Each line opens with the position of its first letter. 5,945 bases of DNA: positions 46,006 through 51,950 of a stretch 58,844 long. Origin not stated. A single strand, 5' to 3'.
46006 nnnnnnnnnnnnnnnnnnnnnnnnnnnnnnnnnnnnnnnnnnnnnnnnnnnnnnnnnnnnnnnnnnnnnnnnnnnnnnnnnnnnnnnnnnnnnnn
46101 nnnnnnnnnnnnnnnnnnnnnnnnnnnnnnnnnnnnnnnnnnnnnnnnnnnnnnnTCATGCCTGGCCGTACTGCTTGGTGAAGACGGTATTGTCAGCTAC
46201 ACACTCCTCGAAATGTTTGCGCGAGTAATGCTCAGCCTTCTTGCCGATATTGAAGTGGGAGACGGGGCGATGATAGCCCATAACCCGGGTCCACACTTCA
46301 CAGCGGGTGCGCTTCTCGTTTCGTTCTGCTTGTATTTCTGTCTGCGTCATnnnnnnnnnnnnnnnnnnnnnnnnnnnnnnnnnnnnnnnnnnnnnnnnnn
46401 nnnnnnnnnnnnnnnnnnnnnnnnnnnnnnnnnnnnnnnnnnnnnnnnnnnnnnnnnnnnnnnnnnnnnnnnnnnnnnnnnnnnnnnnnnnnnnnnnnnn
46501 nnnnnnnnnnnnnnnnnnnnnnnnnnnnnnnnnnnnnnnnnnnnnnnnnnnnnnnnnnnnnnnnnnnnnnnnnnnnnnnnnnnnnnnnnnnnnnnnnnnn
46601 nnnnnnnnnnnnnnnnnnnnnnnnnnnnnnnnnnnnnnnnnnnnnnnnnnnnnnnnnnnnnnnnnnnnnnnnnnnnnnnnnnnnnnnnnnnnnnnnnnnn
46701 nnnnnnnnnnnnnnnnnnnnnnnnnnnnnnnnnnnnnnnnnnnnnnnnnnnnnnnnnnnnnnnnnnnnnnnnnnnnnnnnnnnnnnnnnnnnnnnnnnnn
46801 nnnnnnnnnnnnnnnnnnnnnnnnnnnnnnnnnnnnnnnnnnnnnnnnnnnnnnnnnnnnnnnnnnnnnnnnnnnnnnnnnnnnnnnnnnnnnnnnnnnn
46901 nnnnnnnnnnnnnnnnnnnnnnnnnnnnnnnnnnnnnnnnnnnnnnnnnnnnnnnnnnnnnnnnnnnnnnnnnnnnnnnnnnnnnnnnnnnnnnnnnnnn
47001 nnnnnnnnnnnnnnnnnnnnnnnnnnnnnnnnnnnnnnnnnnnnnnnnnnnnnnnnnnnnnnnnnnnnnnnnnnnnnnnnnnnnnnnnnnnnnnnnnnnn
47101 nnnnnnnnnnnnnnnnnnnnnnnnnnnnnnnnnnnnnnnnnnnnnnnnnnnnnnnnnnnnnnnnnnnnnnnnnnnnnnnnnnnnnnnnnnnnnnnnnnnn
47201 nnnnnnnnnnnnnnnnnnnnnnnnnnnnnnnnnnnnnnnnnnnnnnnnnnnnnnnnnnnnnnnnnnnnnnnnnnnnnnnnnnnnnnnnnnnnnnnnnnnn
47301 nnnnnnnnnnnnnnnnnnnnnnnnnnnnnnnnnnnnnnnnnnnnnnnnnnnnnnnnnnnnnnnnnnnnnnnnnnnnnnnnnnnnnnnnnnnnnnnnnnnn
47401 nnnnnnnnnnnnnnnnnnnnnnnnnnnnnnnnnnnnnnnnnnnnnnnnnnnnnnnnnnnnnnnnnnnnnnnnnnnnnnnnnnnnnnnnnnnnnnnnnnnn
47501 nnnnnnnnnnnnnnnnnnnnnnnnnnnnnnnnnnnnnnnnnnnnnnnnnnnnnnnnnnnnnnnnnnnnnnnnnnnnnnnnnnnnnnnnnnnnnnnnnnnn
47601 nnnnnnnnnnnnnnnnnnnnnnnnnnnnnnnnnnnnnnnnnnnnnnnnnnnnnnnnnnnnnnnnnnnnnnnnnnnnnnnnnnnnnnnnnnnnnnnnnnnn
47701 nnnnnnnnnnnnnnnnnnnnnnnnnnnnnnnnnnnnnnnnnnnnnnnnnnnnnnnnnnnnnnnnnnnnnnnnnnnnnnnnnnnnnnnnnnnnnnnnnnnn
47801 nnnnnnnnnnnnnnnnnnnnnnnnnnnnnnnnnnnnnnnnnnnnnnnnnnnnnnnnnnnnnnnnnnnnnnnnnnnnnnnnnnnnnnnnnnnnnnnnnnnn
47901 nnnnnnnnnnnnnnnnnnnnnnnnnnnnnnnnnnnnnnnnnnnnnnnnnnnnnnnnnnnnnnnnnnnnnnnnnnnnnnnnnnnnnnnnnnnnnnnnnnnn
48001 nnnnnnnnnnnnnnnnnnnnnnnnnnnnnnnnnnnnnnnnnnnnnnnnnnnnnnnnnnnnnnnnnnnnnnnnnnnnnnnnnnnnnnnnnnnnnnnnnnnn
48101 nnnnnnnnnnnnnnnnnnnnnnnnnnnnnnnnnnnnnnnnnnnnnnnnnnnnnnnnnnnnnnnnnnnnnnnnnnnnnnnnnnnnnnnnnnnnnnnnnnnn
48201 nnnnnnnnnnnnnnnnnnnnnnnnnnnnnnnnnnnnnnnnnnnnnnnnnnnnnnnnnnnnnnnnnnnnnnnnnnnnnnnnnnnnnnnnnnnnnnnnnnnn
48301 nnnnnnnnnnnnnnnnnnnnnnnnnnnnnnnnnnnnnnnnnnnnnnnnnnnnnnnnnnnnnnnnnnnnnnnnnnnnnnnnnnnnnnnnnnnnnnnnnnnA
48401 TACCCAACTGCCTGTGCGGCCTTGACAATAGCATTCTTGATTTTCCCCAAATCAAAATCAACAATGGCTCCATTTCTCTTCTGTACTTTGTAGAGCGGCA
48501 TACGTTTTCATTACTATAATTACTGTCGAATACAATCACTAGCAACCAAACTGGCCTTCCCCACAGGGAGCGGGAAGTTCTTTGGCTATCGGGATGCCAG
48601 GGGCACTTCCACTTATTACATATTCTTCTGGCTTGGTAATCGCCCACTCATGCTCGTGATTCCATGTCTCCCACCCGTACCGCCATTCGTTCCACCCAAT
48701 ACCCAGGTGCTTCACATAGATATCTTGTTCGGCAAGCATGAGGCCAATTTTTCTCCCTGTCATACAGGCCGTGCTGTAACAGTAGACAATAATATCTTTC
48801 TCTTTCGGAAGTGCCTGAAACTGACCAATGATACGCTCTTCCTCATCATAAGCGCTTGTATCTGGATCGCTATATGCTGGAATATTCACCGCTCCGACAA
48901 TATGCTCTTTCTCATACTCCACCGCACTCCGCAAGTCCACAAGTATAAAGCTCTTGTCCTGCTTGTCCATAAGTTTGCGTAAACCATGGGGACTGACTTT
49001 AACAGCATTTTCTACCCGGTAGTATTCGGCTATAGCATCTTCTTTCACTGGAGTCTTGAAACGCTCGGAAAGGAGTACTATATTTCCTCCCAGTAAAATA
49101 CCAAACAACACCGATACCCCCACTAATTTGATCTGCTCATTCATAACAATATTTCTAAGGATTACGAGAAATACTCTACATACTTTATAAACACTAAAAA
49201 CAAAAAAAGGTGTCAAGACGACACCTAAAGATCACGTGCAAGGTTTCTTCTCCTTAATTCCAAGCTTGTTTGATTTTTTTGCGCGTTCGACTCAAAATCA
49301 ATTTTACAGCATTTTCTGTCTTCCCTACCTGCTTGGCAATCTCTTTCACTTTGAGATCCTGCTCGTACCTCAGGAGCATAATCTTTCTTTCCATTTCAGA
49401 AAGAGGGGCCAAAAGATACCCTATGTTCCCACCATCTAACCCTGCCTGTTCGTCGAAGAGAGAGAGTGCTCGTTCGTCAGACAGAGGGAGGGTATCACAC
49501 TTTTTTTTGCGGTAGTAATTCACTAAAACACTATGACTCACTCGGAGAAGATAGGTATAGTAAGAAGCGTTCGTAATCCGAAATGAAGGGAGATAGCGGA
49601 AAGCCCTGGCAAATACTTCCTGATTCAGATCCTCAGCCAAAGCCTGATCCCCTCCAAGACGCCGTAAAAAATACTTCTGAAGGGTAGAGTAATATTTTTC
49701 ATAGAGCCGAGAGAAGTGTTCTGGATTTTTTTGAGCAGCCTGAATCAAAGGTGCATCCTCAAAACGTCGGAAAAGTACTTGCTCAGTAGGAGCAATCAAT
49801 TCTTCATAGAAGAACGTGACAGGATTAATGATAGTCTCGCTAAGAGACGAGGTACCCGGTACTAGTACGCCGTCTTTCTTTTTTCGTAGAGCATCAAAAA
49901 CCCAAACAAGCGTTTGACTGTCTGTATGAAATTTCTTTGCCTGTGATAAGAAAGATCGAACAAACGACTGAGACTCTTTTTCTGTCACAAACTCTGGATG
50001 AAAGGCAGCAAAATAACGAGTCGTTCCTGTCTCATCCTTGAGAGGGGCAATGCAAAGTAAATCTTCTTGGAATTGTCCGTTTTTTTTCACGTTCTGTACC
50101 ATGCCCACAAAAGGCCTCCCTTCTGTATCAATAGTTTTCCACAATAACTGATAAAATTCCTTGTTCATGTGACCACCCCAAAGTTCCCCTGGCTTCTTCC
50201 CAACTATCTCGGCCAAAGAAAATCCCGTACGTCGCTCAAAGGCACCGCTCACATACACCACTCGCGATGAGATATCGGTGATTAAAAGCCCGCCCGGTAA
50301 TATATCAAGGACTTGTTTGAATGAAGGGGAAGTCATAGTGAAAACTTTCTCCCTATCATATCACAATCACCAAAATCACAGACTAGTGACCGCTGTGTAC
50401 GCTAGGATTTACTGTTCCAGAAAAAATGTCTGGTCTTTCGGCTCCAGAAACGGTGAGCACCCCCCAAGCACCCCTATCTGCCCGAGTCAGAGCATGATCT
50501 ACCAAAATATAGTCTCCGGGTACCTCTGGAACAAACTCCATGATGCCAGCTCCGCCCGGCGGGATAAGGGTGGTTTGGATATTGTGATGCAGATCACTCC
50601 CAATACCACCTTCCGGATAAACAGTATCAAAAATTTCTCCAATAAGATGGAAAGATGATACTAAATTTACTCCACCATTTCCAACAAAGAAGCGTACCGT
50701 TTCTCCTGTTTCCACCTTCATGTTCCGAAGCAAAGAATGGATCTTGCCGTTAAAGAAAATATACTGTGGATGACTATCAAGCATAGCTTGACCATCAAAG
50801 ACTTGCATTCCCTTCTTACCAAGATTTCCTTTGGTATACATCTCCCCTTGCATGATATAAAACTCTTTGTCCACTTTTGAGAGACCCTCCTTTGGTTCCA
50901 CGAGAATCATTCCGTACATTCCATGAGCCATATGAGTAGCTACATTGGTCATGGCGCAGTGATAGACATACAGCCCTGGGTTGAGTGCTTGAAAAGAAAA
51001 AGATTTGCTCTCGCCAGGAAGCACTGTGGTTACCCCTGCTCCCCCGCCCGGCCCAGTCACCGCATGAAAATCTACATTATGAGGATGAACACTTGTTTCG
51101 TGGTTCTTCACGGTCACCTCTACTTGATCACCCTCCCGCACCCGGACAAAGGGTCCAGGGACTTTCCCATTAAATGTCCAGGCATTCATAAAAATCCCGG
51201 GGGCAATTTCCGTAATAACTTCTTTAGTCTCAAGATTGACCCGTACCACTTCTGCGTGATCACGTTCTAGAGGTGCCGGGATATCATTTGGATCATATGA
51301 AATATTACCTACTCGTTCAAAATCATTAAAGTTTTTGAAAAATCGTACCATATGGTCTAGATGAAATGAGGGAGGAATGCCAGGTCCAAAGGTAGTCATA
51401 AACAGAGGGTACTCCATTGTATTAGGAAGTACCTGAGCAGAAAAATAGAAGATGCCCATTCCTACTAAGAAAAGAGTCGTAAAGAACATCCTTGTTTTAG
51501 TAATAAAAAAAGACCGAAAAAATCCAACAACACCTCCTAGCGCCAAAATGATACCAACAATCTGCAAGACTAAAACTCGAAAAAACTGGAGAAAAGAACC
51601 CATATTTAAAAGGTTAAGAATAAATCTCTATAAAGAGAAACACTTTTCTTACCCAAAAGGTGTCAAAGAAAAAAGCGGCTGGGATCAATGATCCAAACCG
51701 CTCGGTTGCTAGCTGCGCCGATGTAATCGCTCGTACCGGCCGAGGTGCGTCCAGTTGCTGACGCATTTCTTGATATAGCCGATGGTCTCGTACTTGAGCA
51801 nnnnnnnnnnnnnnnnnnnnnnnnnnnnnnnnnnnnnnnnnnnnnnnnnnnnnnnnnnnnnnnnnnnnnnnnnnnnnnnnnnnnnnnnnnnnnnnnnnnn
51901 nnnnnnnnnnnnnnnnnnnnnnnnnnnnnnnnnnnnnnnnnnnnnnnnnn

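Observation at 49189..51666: Shared motif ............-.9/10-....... ahead of both units: candidate promoter of the PAS-ECF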

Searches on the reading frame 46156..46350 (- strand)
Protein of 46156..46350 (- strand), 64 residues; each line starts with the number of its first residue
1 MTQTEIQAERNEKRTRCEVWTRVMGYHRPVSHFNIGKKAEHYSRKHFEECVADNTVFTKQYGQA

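Call 28: search_protein_families(library=pfam, proteins=[window:46156-46350:-], max_evalue=0.1)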
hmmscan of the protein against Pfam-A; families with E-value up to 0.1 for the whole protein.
window:46156-46350:- (64 aa): 1 family
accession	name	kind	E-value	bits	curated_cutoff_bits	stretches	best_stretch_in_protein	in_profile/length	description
PF13597.11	NRDD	-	8.2e-08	31.8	26.2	1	14-47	532-562/562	Anaerobic ribonucleoside-triphosphate reductase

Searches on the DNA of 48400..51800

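Call 48: search_rna_families(source=window, start=48400, end=51800, threshold=evalue, max_evalue=1)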
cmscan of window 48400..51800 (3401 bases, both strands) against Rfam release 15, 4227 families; matches with E-value up to 1: 1.
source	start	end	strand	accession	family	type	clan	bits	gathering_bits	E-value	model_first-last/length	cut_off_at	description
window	50000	50111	-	RF00026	U6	Gene; snRNA; splicing;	CL00009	21.8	44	0.028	1-105/105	no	U6 spliceosomal RNA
